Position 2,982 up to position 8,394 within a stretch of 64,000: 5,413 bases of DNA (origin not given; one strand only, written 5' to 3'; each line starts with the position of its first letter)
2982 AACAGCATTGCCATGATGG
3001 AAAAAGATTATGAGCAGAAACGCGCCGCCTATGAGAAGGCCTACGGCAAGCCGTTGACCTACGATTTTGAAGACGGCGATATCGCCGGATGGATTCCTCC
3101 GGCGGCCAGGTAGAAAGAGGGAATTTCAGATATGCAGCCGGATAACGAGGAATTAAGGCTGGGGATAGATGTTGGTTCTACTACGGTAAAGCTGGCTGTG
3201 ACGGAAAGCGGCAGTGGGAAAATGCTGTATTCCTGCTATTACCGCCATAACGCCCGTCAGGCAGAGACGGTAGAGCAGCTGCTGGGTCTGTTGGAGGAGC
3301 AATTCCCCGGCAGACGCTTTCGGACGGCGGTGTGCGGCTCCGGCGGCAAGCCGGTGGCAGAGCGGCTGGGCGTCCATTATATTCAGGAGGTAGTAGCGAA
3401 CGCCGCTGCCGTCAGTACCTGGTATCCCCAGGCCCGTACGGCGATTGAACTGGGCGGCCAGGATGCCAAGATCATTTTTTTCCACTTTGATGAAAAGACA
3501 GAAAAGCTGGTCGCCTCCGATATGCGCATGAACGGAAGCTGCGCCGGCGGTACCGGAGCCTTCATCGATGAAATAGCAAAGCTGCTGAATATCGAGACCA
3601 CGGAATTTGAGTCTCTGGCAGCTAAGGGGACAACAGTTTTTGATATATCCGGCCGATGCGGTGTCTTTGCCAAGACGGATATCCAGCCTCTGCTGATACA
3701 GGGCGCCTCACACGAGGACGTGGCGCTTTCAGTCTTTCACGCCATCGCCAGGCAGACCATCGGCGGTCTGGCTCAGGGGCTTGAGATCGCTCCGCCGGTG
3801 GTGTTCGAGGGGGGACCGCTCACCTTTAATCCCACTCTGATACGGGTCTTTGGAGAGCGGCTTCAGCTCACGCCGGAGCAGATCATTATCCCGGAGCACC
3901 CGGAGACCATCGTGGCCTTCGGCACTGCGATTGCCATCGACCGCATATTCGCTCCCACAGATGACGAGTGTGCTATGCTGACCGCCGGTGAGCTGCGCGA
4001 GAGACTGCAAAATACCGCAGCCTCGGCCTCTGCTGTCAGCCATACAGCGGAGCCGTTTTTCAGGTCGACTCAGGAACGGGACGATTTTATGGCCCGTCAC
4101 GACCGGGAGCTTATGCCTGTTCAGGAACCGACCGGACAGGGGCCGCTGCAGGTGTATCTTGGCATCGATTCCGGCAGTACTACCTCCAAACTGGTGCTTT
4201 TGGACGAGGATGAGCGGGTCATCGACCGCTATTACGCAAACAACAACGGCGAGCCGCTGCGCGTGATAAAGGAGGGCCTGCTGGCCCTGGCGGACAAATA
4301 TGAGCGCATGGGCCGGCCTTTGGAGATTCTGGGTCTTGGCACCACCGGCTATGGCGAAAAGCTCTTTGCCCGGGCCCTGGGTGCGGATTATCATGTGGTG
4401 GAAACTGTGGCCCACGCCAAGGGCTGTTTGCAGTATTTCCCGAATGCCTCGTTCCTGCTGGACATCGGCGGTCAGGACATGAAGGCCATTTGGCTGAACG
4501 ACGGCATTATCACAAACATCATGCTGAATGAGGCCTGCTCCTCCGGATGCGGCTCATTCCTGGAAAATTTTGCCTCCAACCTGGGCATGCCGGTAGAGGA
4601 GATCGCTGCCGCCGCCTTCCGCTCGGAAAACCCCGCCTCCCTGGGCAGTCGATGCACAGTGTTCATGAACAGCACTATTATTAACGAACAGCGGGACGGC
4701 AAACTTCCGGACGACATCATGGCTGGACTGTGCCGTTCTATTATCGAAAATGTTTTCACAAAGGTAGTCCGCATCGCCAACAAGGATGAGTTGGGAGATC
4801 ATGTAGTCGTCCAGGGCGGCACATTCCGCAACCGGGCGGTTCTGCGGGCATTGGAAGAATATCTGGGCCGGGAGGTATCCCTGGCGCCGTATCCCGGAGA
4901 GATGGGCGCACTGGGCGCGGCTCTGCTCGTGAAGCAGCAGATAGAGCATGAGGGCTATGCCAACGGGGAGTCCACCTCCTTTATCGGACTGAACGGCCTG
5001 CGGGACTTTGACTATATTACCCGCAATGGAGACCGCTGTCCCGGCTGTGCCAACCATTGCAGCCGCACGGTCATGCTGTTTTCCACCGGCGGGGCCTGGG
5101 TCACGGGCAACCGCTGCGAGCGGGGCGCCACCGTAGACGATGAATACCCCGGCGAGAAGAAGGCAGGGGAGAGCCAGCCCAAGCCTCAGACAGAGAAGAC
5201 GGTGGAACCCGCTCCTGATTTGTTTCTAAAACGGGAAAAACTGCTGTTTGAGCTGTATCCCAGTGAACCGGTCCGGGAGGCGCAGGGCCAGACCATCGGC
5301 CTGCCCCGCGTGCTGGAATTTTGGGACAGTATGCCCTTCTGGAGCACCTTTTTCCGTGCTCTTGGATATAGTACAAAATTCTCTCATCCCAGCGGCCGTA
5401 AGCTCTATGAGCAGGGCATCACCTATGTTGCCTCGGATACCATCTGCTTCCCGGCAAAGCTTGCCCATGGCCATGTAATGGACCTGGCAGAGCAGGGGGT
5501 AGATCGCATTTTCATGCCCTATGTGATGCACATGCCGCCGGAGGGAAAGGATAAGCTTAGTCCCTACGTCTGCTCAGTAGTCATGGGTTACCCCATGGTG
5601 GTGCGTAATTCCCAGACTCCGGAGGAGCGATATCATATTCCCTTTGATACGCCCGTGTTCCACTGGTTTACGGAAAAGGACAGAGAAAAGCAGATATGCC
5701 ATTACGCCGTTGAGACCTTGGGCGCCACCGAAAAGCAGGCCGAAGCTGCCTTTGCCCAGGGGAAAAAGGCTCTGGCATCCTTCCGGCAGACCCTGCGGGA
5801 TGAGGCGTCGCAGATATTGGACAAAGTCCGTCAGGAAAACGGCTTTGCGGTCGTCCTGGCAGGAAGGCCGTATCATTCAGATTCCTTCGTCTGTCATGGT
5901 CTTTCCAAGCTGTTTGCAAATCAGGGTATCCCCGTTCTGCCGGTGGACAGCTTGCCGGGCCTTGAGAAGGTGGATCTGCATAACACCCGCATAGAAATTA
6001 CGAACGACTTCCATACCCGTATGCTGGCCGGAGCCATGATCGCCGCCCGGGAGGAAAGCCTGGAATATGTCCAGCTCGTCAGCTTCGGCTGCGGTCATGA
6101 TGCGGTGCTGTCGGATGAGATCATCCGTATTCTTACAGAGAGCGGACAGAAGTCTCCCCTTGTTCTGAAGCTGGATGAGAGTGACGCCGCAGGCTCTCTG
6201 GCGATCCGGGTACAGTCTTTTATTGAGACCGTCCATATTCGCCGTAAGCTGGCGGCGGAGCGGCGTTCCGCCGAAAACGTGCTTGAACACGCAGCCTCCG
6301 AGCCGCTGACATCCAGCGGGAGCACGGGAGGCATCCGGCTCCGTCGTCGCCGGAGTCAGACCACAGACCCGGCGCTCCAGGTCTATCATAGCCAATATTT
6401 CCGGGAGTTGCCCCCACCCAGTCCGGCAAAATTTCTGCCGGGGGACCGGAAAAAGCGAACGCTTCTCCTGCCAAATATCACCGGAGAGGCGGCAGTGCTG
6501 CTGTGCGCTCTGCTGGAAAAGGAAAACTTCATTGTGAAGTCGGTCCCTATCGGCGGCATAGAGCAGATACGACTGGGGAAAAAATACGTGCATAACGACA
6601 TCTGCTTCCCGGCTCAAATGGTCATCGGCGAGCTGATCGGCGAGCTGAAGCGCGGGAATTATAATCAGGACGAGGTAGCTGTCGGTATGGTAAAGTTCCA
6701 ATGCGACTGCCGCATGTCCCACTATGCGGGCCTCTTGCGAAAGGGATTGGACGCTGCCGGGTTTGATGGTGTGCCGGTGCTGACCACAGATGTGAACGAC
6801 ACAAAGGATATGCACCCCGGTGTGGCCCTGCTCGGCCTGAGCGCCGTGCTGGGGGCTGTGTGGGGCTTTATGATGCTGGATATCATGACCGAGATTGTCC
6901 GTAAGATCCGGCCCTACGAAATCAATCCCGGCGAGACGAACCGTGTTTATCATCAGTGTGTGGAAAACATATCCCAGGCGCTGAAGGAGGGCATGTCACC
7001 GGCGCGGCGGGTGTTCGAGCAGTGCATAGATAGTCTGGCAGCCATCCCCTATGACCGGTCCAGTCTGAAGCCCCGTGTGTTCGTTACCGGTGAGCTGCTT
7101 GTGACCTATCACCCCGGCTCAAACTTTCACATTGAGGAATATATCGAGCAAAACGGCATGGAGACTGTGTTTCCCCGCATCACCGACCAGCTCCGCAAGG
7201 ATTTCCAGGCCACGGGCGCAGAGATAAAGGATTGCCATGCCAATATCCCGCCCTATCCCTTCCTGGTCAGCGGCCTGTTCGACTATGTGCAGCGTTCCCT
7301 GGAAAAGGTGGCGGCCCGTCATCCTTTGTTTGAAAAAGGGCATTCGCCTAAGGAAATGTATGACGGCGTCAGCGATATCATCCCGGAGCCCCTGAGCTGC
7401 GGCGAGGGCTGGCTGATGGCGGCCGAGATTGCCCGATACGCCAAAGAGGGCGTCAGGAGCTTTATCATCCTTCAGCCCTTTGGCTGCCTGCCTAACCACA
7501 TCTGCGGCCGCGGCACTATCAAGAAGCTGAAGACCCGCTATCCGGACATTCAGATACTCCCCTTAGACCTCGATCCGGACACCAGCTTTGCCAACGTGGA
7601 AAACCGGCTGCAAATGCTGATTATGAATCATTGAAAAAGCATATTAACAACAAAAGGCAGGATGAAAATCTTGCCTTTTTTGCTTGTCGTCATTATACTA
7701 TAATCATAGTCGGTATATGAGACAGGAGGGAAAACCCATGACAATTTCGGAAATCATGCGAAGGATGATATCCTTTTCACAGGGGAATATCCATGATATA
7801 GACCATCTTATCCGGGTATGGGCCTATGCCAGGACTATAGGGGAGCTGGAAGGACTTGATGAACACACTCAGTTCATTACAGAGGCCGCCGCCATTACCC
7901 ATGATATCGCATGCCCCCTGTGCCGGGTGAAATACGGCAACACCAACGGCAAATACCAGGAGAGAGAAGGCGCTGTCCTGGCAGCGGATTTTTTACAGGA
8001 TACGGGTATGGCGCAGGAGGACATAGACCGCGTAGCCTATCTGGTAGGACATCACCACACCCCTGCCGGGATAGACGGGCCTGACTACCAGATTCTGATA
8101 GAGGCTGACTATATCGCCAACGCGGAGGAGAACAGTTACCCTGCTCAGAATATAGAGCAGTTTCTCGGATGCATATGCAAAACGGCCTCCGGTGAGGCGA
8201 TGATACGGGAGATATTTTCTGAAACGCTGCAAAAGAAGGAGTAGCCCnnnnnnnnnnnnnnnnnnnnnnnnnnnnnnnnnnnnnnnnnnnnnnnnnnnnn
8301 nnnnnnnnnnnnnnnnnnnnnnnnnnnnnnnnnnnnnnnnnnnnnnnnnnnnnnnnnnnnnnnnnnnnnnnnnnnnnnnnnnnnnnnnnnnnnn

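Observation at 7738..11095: Translationally coupled HD phosphohydrolase - TIR - Nudix(ADPRase-like) cassette: candidate undescribed NAD-derived nucleotide signalling or defence module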

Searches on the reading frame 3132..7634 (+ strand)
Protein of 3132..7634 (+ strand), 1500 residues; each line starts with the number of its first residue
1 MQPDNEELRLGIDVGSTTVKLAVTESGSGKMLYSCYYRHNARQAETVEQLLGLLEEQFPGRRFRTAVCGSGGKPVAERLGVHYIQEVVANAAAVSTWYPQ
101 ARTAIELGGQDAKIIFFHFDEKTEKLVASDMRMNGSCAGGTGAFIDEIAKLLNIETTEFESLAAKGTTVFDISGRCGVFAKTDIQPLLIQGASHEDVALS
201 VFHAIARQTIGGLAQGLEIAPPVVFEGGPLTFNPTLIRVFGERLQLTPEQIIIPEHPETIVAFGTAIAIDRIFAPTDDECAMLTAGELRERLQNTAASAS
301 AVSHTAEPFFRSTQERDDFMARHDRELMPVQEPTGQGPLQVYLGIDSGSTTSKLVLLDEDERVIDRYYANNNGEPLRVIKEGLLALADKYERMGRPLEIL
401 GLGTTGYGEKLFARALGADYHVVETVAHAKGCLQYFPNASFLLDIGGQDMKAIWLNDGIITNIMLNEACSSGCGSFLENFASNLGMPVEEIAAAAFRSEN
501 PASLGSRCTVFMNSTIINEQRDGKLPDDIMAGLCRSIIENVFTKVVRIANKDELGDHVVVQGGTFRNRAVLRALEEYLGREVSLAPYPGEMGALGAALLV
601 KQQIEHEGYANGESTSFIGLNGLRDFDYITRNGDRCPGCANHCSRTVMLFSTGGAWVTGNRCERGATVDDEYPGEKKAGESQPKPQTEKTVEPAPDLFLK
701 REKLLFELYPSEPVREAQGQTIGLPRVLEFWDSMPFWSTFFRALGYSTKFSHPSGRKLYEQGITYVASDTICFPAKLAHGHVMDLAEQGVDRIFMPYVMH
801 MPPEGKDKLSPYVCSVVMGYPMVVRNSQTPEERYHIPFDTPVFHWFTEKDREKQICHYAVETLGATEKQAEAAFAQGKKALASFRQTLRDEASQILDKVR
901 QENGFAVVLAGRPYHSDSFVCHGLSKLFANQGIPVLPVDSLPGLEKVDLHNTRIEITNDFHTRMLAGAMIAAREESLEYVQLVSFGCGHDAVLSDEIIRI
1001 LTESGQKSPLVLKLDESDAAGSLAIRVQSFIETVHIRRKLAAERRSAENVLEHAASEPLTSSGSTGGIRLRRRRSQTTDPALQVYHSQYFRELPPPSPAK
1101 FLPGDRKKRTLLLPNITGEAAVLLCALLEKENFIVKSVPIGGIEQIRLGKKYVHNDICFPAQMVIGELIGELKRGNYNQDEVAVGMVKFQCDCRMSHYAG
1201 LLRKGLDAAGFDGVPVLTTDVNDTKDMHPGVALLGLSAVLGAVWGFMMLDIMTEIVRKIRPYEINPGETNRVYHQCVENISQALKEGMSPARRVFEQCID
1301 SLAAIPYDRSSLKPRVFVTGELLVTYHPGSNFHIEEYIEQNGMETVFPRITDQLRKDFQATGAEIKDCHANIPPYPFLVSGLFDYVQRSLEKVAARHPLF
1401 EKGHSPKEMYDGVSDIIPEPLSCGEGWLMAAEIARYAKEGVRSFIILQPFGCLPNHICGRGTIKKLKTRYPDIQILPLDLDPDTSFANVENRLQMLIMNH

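Call 3: search_protein_families(library=pfam, proteins=[window:3132-7634:+], max_evalue=0.01)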
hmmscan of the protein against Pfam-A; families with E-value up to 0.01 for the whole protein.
window:3132-7634:+ (1500 aa): 5 families
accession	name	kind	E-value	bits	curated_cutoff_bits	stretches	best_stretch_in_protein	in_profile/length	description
PF01869.26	BcrAD_BadFG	-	2e-73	247.7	31.5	2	343-599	1-270/271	BadF/BadG/BcrA/BcrD ATPase family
PF09989.15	DUF2229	-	9.3e-68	228.5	29.4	1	721-941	1-218/218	CoA enzyme activase uncharacterised domain (DUF2229)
PF02782.22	FGGY_C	-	0.0001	22.6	27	1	518-599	112-193/198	FGGY family of carbohydrate kinases, C-terminal domain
PF22521.2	HypF_C_2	-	0.00022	21.5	27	0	512-580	152-219/241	Carbamoyltransferase, Kae1-like Domain, second subdomain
PF01548.23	DEDD_Tnp_IS110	-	0.00061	20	29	0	343-423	1-74/155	Transposase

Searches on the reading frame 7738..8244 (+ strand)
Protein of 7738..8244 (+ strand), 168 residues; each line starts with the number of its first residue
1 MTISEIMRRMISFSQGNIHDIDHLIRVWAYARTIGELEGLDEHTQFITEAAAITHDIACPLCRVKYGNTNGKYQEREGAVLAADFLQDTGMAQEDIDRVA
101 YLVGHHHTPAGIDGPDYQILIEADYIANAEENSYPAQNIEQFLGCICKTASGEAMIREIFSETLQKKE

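Call 3: search_protein_families(library=pfam, proteins=[window:7738-8244:+], max_evalue=0.01)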
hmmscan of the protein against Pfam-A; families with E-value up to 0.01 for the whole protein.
window:7738-8244:+ (168 aa): 1 family
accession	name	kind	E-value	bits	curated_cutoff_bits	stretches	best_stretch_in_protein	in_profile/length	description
PF01966.28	HD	-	7.8e-08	33.1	22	1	21-128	2-115/116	HD domain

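Call 4: search_protein_families(library=padloc, proteins=[window:7738-8244:+], max_evalue=0.01)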
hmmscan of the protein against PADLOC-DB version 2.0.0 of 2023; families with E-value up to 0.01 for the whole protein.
window:7738-8244:+ (168 aa): 2 families
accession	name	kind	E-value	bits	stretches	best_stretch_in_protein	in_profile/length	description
PDLC00940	Cas3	-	9.1e-05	20.7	1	78-132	72-125/178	CRISPR-associated endonuclease Cas3-HD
PDLC01254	Cas3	-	0.00089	17.5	0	76-141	62-120/164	CAS-I; effector_G3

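Call 5: search_protein_families(library=ncbifam, proteins=[window:7738-8244:+], max_evalue=0.01)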
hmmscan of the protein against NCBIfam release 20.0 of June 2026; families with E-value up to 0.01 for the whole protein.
window:7738-8244:+ (168 aa): 2 families
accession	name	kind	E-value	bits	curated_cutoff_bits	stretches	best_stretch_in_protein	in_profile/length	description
TIGR01596.1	cas3_HD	equivalog_domain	0.00034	20.7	43.45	0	78-132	72-125/178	CRISPR-associated endonuclease Cas3''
NF007515.0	PRK10119.1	equivalog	0.0025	17.3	286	1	15-112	21-113/231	phosphohydrolase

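Call 50: find_homologous_proteins(query=window:7738-8244:+, max_evalue=0.00001)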
Query window:7738-8244:+ (168 aa): 5553 proteins with E <= 0.00001 among 5565 candidates; the best 120 are listed.
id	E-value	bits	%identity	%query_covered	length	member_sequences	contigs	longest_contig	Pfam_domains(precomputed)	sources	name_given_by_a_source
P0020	2.5e-105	367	97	100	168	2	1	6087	PF01966.29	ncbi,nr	ncbi:MAG: HD domain-containing protein [Oscillospiraceae bacterium]|nr:HD domain-containing protein 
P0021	6.3e-92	323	86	95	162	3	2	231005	PF01966.29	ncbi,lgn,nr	ncbi:MAG: HD domain-containing protein [Oscillospiraceae bacterium]|nr:HD domain-containing protein 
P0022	5.9e-89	314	84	95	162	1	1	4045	PF01966.29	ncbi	-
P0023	1.2e-76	274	87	82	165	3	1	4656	PF01966.29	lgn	-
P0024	2.2e-73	263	71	95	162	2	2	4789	PF01966.29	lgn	-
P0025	8.2e-72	258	72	96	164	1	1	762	PF01966.29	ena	-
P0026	8.4e-72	258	71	95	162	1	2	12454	PF01966.29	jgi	jgi:hypothetical protein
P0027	8.5e-72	258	73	95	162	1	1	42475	PF01966.29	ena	-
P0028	9.4e-72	258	72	95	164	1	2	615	PF01966.29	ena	-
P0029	1.1e-71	258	71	95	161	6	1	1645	PF01966.29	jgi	-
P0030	2.3e-71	257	72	94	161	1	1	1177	PF01966.29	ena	-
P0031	2.5e-71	257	73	95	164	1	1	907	PF01966.29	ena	-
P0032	5.4e-71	255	71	94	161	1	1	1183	PF01966.29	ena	-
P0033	8.1e-71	255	70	96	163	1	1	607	PF01966.29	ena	-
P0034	1.1e-70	254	69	95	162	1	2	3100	PF01966.29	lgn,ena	-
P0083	4.1e-69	249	68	95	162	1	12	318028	PF01966.29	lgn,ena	-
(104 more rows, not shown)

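Call 51: find_encoding_contigs(protein=P0021, flank=9000, max_places=2)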
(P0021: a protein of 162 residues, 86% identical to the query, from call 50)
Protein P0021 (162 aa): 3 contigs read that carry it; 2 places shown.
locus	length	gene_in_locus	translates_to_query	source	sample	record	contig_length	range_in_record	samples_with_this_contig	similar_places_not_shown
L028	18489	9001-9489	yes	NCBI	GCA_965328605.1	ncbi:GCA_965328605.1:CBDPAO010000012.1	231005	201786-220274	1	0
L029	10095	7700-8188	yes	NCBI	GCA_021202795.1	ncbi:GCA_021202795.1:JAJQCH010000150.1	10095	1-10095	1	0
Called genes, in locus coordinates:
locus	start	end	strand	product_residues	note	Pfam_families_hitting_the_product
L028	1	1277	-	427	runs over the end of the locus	PF01053:Cys_Met_Meta_PP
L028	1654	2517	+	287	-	PF01501:Glyco_transf_8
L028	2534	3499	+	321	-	PF01501:Glyco_transf_8, PF18404:Glyco_transf_24 (weak)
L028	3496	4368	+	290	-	PF01553:Acyltransferase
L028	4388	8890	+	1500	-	PF01869:BcrAD_BadFG, PF09989:DUF2229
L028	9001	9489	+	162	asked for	PF01966:HD (weak)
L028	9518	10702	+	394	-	PF07690:MFS_1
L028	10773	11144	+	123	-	PF00903:Glyoxalase, PF13669:Glyoxalase_4, PF18029:Glyoxalase_6 (weak), PF22677:Ble-like_N (faint)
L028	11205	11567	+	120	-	PF13788:DUF4180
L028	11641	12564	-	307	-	PF03180:Lipoprotein_9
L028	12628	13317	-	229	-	PF00528:BPD_transp_1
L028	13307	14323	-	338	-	PF00005:ABC_tran, PF02463:SMC_N (weak), PF13304:AAA_21 (weak), PF09383:NIL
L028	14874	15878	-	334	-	PF00378:ECH_1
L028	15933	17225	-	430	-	PF13336:AcetylCoA_hyd_C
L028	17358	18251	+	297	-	PF00126:HTH_1, PF03466:LysR_substrate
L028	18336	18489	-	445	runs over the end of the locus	PF01554:MatE, PF03023:MurJ, PF01554:MatE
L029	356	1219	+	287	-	PF01501:Glyco_transf_8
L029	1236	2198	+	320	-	PF01501:Glyco_transf_8, PF18404:Glyco_transf_24 (weak)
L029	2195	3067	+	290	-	PF01553:Acyltransferase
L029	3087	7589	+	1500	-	PF01869:BcrAD_BadFG, PF09989:DUF2229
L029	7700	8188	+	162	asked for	PF01966:HD (weak)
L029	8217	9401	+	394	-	PF07690:MFS_1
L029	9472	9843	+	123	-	PF00903:Glyoxalase, PF13669:Glyoxalase_4, PF18029:Glyoxalase_6 (weak), PF22677:Ble-like_N (faint)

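Call 52: find_encoding_contigs(protein=P0020, flank=9000, max_places=2)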
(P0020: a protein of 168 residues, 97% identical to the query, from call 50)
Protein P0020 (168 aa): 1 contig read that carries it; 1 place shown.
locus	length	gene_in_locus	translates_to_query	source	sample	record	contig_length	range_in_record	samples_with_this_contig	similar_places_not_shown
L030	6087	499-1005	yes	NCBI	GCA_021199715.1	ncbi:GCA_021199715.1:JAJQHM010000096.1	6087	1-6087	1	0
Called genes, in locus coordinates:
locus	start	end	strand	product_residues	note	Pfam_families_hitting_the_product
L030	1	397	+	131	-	?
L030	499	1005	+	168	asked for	PF01966:HD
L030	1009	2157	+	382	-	PF13676:TIR_2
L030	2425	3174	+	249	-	-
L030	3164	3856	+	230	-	PF00293:NUDIX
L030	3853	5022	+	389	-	PF07690:MFS_1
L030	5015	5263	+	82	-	-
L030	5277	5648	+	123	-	PF00903:Glyoxalase, PF13669:Glyoxalase_4 (weak), PF18029:Glyoxalase_6 (weak), PF22677:Ble-like_N (faint)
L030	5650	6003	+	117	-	PF04237:YjbR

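Call 53: find_encoding_contigs(protein=P0083, flank=6000, max_places=3)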
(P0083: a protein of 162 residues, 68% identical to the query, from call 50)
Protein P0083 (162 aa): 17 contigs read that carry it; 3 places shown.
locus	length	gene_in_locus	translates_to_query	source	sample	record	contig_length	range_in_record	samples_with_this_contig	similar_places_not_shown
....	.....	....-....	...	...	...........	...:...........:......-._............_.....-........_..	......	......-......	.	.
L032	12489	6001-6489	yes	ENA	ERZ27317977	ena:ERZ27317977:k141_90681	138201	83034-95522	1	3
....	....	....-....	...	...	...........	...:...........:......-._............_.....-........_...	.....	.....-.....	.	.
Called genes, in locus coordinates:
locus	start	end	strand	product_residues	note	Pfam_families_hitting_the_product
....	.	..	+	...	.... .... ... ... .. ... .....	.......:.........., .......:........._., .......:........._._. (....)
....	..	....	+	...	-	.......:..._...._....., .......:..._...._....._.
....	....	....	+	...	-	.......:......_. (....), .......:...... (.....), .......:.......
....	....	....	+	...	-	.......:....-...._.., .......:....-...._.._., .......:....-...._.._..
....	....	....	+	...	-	-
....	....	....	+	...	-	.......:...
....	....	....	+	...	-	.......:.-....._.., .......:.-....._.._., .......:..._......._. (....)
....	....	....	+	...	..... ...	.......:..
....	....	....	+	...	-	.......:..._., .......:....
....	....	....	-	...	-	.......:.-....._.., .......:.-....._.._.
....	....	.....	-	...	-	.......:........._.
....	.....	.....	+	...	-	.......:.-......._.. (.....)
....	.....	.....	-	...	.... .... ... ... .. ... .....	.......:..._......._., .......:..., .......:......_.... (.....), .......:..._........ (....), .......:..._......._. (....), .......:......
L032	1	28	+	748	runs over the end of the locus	PF03772:Competence, PF00753:Lactamase_B, PF12706:Lactamase_B_2 (weak)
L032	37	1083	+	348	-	PF06144:DNA_pol3_delta, PF21694:DNA_pol3_delta_C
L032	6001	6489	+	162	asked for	PF01966:HD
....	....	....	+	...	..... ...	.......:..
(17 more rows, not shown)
